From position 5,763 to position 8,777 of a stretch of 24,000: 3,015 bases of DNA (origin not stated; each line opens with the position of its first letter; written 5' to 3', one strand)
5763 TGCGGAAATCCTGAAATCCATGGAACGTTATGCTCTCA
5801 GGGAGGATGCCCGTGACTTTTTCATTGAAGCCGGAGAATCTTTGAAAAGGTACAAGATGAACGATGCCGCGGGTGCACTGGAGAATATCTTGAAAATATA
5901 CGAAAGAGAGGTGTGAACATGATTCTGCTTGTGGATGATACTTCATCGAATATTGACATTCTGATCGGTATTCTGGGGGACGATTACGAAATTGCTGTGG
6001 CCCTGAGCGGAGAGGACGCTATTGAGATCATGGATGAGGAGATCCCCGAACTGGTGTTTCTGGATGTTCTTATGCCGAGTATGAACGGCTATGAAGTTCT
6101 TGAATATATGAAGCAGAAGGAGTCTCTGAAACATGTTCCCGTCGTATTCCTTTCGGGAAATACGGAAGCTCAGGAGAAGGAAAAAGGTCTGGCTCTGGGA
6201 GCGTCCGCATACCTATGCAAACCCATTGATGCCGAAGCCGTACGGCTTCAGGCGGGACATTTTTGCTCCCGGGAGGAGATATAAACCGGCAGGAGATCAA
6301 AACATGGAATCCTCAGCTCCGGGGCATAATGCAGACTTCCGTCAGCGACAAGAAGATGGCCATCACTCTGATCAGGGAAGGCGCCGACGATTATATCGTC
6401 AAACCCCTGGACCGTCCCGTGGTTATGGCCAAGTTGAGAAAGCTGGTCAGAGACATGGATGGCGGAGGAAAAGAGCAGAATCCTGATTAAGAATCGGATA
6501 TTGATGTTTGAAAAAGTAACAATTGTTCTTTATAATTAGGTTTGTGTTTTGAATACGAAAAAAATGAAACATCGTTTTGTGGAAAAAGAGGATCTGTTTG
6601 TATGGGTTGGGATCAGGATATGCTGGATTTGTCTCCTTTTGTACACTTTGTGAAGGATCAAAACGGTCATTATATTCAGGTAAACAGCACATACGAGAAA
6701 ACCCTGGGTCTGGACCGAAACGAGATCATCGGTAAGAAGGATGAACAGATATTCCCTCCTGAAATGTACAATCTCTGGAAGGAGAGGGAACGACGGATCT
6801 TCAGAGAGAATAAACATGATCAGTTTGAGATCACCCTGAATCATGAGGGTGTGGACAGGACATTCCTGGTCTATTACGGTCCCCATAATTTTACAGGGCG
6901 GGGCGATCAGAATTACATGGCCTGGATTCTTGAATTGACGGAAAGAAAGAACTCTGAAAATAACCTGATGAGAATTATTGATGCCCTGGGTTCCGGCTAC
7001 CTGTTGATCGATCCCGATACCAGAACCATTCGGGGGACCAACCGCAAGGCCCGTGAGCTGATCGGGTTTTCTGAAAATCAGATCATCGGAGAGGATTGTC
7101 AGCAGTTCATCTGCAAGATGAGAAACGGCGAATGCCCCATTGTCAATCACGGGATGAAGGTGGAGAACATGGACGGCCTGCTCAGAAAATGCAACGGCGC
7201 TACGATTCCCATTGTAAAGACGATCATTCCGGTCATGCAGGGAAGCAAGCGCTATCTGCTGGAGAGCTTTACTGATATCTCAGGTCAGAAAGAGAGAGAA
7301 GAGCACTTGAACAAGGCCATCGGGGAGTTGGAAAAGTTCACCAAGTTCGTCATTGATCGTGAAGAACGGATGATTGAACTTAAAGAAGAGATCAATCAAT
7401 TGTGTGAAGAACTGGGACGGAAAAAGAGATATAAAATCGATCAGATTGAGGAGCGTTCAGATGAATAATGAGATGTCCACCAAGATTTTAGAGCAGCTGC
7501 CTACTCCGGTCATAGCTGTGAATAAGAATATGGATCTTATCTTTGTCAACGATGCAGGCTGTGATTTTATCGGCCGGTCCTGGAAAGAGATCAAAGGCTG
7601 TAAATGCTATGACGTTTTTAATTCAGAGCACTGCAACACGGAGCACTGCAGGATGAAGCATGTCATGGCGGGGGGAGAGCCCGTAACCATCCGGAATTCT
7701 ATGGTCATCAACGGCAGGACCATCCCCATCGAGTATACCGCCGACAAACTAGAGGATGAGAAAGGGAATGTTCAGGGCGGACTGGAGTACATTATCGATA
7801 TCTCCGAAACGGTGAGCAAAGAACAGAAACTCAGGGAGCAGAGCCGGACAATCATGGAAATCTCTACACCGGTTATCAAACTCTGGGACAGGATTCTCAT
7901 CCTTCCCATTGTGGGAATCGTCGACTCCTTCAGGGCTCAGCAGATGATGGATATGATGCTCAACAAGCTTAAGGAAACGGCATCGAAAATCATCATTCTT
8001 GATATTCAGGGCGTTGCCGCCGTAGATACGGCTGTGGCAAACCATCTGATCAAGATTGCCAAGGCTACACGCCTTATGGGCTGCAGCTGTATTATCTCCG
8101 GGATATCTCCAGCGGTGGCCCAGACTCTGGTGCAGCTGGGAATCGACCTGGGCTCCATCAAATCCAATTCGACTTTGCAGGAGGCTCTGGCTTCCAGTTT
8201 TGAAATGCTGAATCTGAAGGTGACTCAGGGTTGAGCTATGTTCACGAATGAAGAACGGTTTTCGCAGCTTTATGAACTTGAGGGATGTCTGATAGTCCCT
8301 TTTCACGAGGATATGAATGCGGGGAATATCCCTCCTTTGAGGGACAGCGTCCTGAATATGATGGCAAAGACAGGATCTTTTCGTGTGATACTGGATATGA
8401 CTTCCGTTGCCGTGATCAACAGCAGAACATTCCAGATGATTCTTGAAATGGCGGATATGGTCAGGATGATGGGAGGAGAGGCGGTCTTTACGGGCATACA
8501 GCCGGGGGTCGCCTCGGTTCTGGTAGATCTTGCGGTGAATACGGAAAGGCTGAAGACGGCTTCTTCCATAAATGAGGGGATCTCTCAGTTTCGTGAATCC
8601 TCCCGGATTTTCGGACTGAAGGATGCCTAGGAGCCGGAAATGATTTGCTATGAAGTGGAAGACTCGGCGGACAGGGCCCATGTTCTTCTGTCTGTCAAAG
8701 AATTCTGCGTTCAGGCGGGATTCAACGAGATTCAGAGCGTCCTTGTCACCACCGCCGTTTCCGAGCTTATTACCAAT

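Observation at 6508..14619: Stressosome-type RsbR/S/T/X module hard-wired to a hybrid-kinase / HPt / HD-GYP phosphorelay, with no sigma-factor branch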

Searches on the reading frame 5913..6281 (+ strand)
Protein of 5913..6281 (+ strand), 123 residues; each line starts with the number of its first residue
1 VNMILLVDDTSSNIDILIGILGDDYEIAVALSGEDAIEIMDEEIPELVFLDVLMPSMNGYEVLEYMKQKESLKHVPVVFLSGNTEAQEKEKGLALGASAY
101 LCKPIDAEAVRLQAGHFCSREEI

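Call 12: search_protein_families(library=pfam, proteins=[window:5913-6281:+], max_evalue=0.001)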
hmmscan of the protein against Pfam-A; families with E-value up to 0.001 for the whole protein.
window:5913-6281:+ (123 aa): 1 family
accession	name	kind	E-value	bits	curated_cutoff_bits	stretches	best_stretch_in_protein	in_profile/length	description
PF00072.30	Response_reg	-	1.3e-23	83.7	30.2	1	4-110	1-106/111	Response regulator receiver domain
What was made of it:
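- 5913..6284 (+): Associated single-domain receiver protein. Pfam Response_reg (call 12).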

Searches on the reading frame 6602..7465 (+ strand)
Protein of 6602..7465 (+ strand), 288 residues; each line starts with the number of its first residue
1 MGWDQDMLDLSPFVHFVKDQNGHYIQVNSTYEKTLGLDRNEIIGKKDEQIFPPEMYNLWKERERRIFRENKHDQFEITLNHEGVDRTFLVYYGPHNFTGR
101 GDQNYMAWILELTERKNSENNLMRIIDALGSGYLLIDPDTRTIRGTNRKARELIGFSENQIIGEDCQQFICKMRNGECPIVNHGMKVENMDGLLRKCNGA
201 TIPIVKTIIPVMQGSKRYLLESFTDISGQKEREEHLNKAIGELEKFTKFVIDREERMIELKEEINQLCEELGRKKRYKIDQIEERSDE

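Call 7: search_protein_families(library=pfam, proteins=[window:6602-7465:+], max_evalue=0.01)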
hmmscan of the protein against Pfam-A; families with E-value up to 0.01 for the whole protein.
window:6602-7465:+ (288 aa): 5 families
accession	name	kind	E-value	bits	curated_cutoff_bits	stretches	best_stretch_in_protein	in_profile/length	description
PF13426.13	PAS_9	-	5.6e-16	59.1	27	2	132-227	3-102/103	PAS domain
PF08448.16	PAS_4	-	5e-14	52.9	23.1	1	8-116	1-109/110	PAS fold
PF00989.32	PAS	-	2.2e-11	44.2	22.6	2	123-217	4-102/113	PAS fold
PF13188.13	PAS_8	-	1.8e-07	31.3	21.8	0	122-169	3-46/65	PAS domain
PF24820.1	Diguanyl_cycl_sensor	-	0.008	16.6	28.1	0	126-173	2-48/109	Diguanylate cyclase-like sensor domain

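Call 8: search_protein_families(library=ncbifam, proteins=[window:6602-7465:+], max_evalue=0.01)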
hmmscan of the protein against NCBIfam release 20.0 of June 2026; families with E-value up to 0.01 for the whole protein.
window:6602-7465:+ (288 aa): 7 families
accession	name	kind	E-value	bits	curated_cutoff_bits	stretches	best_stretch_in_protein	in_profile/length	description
TIGR00229.1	sensory_box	domain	5.6e-19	68.5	22.9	2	7-122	10-126/126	PAS domain S-box protein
NF008302.0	PRK11091.1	equivalog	1.9e-08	33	838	1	6-123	159-277/779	aerobic respiration two-component sensor histidine kinase ArcB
NF047874.1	MASE3_PAS_HK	subfamily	9.2e-07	28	560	1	114-248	259-396/655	MASE3 domain-containing sensor histidine kinase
NF008467.0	PRK11359.1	equivalog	0.0003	18.9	857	1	19-230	29-252/800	oxygen-sensing cyclic-di-GMP phosphodiesterase DosP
NF046044.1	PnpS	equivalog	0.00032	19.8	400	1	113-172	48-106/390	two-component system histidine kinase PnpS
NF008468.0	PRK11360.1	equivalog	0.0014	17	646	0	19-58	285-326/616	two-component system sensor histidine kinase AtoS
TIGR02040.1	PpsR-CrtJ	equivalog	0.004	16.3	275.4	1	16-172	148-304/442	transcriptional regulator PpsR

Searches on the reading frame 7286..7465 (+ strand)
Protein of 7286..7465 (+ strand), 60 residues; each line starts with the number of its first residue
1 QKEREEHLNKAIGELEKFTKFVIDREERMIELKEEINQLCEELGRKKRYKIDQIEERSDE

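Call 70: search_protein_families(library=pfam, proteins=[window:7286-7465:+], max_evalue=10)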
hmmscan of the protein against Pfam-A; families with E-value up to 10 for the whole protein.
seq(60 aa): 3 families
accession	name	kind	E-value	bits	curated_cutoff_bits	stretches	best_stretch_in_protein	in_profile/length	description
PF06580.19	His_kinase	-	0.041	14.6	25.2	1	3-39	29-66/81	Histidine kinase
PF18175.6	HU-CCDC81_bac_2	-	0.11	12.8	35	1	23-54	13-44/70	CCDC81-like prokaryotic HU domain 2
PF07271.16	Cytadhesin_P30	-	3.2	7.7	40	1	24-53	94-123/275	Cytadhesin P30/P32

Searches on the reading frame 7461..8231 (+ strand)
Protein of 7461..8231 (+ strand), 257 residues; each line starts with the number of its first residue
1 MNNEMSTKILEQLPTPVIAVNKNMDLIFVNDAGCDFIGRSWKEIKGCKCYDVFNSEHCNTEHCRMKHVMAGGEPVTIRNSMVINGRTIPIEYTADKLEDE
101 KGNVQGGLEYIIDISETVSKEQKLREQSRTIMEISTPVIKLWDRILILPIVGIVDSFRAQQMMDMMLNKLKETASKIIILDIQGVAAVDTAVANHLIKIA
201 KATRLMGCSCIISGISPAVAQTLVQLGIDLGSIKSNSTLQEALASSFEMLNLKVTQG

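Call 7: search_protein_families(library=pfam, proteins=[window:7461-8231:+], max_evalue=0.01)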
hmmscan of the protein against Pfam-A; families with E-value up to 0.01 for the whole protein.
window:7461-8231:+ (257 aa): 6 families
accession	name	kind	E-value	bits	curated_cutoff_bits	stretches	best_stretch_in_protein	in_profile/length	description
PF01740.26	STAS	-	1e-16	61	22.6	1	142-242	7-106/106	STAS domain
PF08448.16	PAS_4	-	3.3e-16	59.9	23.1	1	10-117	1-108/110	PAS fold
PF00989.32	PAS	-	3.2e-09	37.3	22.6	1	8-106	5-105/113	PAS fold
PF13426.13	PAS_9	-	9.2e-09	36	27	1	17-116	4-103/103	PAS domain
PF13188.13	PAS_8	-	0.00013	22.2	21.8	1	8-59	5-53/65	PAS domain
PF13466.11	STAS_2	-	0.00064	20.3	29.2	1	151-229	4-80/80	STAS domain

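Call 8: search_protein_families(library=ncbifam, proteins=[window:7461-8231:+], max_evalue=0.01)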
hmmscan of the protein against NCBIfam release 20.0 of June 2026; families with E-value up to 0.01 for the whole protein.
window:7461-8231:+ (257 aa): 7 families
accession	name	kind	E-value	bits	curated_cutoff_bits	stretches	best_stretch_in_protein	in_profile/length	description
NF052652.1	YtvA_fam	equivalog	2.9e-27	95.8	250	1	22-243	21-243/243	YtvA family blue-light photoreceptor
TIGR00229.1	sensory_box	domain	1.8e-11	44.2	22.9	1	7-124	8-126/126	PAS domain S-box protein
NF008293.1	PRK11073.1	equivalog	0.00011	21.5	240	1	3-124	6-123/349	nitrogen regulation protein NR(II)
NF008468.0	PRK11360.1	equivalog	0.00018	20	646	1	5-129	269-392/616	two-component system sensor histidine kinase AtoS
TIGR00377.1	ant_ant_sig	superfamily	0.00027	20.8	53.45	1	143-227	11-95/108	anti-sigma factor antagonist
TIGR02886.1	spore_II_AA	equivalog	0.0014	18.6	114.75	1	143-242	7-105/106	anti-sigma F factor antagonist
NF033618.0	mlaB_1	equivalog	0.0017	18.7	90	1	161-226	21-85/94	lipid asymmetry maintenance protein MlaB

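Call 55: search_solved_structures(query=window:7461-8231:+, max_evalue=0.01, show_alignments=2)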
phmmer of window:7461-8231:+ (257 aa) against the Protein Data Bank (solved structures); distinct sequences matched with E-value up to 0.01: 19.
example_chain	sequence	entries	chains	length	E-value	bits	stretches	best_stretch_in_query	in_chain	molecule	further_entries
7o0i_B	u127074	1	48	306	1.6e-46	162.1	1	121-254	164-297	Anti-anti-sigma factor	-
6qcm_CD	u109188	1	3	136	1.7e-25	93.3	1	126-254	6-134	RsbR protein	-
9o4r_A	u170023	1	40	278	4e-25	92.1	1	122-254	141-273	RsbR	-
9o3o_A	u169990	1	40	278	4e-25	92.1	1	122-254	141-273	STAS domain-containing protein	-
7b0u_A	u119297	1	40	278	4.2e-25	92.1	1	122-254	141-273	RsbR protein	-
6qcm_CB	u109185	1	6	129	4.3e-25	92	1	130-254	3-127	RsbR protein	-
9o5l_A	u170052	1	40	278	5.1e-25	91.8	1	122-254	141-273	STAS domain-containing protein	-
6qcm_AB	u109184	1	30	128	5.3e-25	91.7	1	131-254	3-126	RsbR protein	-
9o3z_A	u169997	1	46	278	2e-24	89.8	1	122-254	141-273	RsbR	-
9o4h_A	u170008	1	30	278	2.6e-24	89.5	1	122-254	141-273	RsbR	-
6qcm_AD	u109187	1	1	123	5.6e-18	68.7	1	126-220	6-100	RsbR protein,RsbR protein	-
2mwg_A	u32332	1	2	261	3.6e-17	66.1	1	23-243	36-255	Blue-light photoreceptor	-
6jhk_A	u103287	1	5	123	1.5e-13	54.2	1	136-244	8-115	RsbS negative regulator of sigma-B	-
6qcm_A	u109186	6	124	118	2.2e-13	53.7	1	136-244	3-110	RsbS protein | RsbT antagonist protein RsbS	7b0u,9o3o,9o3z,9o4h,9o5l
9o4r_a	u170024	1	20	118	3.1e-13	53.2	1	136-244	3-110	RsbT antagonist protein RsbS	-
7o0i_a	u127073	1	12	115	2e-08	37.5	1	136-240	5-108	RsbS, negative regulator of sigma-B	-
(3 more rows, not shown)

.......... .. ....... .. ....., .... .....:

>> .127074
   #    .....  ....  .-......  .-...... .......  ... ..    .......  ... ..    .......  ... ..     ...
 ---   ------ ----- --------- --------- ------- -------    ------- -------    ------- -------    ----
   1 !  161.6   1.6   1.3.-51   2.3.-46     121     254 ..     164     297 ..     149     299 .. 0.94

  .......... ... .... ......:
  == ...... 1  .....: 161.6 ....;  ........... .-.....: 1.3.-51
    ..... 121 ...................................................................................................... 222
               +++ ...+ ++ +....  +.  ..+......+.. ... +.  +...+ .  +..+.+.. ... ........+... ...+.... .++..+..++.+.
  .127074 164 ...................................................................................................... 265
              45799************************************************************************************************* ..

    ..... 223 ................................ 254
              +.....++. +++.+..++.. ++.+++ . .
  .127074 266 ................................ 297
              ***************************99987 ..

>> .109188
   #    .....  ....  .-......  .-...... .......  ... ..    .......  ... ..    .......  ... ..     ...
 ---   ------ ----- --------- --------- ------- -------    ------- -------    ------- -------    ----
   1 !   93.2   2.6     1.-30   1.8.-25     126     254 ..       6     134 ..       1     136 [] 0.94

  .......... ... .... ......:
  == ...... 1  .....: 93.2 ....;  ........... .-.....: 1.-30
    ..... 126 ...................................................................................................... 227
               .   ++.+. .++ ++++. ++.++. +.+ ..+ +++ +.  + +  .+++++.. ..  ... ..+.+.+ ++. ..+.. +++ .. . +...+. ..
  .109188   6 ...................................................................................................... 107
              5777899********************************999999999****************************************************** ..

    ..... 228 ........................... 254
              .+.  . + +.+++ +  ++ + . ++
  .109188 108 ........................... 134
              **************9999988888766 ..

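Call 86: predict_structure(protein=window:7461-8231:+)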
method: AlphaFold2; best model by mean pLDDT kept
length: 257 residues; sequences in the alignment: 1
mean_pLDDT: 42.7   pTM: 0.33
mean pLDDT of the five models: 42.7, 40.8, 40.2, 34.2, 33.0
residues with pLDDT >= 90: 0; 70-90: 0; 50-70: 76; < 50: 181
segments of 3 or more residues with pLDDT < 50: 1-95, 97-101, 103-145, 151-156, 231-257
pLDDT, mean of each block of 10 residues (from residue 1): 26 29 31 29 30 35 36 41 39 45 41 34 31 32 48 48 59 59 58 66 63 62 57 41 37 28
secondary structure, 60 per line:
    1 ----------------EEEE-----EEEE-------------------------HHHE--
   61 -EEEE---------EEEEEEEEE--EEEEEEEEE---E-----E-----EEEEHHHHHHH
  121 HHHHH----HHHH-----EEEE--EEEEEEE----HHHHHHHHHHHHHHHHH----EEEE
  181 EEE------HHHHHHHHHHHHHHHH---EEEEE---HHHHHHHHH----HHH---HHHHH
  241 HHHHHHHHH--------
elements in order: E17-20 E26-29 E62-65 E75-83 E86-94 E110-113 H114-125 H130-133 E139-142 E145-151 H156-172 E177-183 H190-205 E209-213 H217-225 H236-249
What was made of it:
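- Tried and rejected: Single-sequence AlphaFold2 of RsbR, meant to test whether the Cys/His residues cluster: unusable, pLDDT 42.7 (call 86).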

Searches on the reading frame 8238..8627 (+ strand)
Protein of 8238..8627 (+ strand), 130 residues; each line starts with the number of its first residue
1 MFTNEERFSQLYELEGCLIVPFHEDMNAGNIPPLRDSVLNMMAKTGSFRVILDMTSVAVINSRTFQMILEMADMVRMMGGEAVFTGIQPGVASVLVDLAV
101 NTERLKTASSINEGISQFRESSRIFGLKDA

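Call 7: search_protein_families(library=pfam, proteins=[window:8238-8627:+], max_evalue=0.01)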
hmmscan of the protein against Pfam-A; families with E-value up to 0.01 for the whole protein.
window:8238-8627:+ (130 aa): 2 families
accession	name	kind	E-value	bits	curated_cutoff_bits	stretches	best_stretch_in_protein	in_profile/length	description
PF01740.26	STAS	-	8e-12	45.3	22.6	1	11-101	4-94/106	STAS domain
PF13466.11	STAS_2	-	0.00026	21.5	29.2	1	28-95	9-74/80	STAS domain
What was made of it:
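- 8238..8630 (+): RsbS-type single STAS antagonist with Ser62 (equivalent to B. subtilis S59). Pfam STAS (call 7).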

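Call 8: search_protein_families(library=ncbifam, proteins=[window:8238-8627:+], max_evalue=0.01)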
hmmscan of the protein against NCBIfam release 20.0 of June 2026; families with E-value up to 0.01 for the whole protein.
window:8238-8627:+ (130 aa): 2 families
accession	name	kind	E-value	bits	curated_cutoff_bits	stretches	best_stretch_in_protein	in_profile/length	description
NF052652.1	YtvA_fam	equivalog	9e-12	45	250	1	17-113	145-241/243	YtvA family blue-light photoreceptor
TIGR00377.1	ant_ant_sig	superfamily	1.3e-07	31.5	53.45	1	15-95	11-91/108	anti-sigma factor antagonist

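Call 77: search_solved_structures(query=window:8238-8627:+, max_evalue=0.001, show_alignments=2)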
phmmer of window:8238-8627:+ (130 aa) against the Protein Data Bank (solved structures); distinct sequences matched with E-value up to 0.001: 17.
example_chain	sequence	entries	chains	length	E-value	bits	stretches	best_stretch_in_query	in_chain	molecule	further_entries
6jhk_A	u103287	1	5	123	7.6e-15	58.6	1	12-119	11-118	RsbS negative regulator of sigma-B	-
6qcm_A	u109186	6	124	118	9.2e-11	45.4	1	13-120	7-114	RsbS protein | RsbT antagonist protein RsbS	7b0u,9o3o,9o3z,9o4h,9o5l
9o4r_a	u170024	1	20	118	2.4e-10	44.1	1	13-120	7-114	RsbT antagonist protein RsbS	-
6qcm_AB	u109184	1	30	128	3e-08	37.4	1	35-117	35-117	RsbR protein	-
6qcm_CB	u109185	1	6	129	3e-08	37.3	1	35-117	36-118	RsbR protein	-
6qcm_CD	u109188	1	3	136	3.3e-08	37.2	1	34-117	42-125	RsbR protein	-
9o3o_A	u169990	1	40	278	5.1e-08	36.6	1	19-116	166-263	STAS domain-containing protein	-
2vy9_A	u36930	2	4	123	7.1e-08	36.2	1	15-123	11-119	ANTI-SIGMA-FACTOR ANTAGONIST | ANTI-SIGMA-FACTOR ANTAGONIST (STAS) DOMAIN PROTEIN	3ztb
9o3z_A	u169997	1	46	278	9.2e-08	35.8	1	36-116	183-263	RsbR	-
9o4r_A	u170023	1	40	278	9.2e-08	35.8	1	36-116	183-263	RsbR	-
9o5l_A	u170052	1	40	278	9.8e-08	35.7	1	36-116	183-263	STAS domain-containing protein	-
7b0u_A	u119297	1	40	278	1.1e-07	35.6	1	36-116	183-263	RsbR protein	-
9o4h_A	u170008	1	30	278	1.2e-07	35.4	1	36-116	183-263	RsbR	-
3zxn_A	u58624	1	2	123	2.6e-07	34.3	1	15-123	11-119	ANTI-SIGMA-FACTOR ANTAGONIST (STAS) DOMAIN PROTEIN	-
2mwg_A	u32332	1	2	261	1.2e-06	32.2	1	37-115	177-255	Blue-light photoreceptor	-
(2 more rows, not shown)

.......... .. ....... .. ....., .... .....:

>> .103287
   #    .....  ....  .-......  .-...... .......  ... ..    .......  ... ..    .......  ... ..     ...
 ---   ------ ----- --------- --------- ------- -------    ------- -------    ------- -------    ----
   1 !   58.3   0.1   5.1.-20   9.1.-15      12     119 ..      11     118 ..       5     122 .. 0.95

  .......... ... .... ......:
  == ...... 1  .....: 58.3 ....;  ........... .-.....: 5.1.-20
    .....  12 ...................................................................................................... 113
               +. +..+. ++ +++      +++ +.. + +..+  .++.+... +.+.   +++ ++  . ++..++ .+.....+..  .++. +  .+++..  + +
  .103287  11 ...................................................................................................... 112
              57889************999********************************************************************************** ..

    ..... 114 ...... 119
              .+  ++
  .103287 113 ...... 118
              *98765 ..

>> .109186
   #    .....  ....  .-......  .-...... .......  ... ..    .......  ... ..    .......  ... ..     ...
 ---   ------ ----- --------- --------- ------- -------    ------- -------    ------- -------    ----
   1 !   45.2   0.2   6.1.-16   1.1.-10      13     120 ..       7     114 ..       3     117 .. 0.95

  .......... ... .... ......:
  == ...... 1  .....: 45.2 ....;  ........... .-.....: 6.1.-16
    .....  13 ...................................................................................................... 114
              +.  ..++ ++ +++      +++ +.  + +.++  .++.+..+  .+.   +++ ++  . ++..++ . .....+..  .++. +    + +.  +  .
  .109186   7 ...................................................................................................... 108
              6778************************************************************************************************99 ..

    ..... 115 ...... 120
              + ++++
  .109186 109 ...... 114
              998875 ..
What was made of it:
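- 8238..8630 (+): The best PDB matches are RsbS proteins, with the Ser aligned (call 77).
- On Stressosome core (RsbR/RsbS/RsbT/RsbX): S62 aligns with the Ser of ...IDS in B. subtilis RsbS chain 6jhk_A (call 77).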
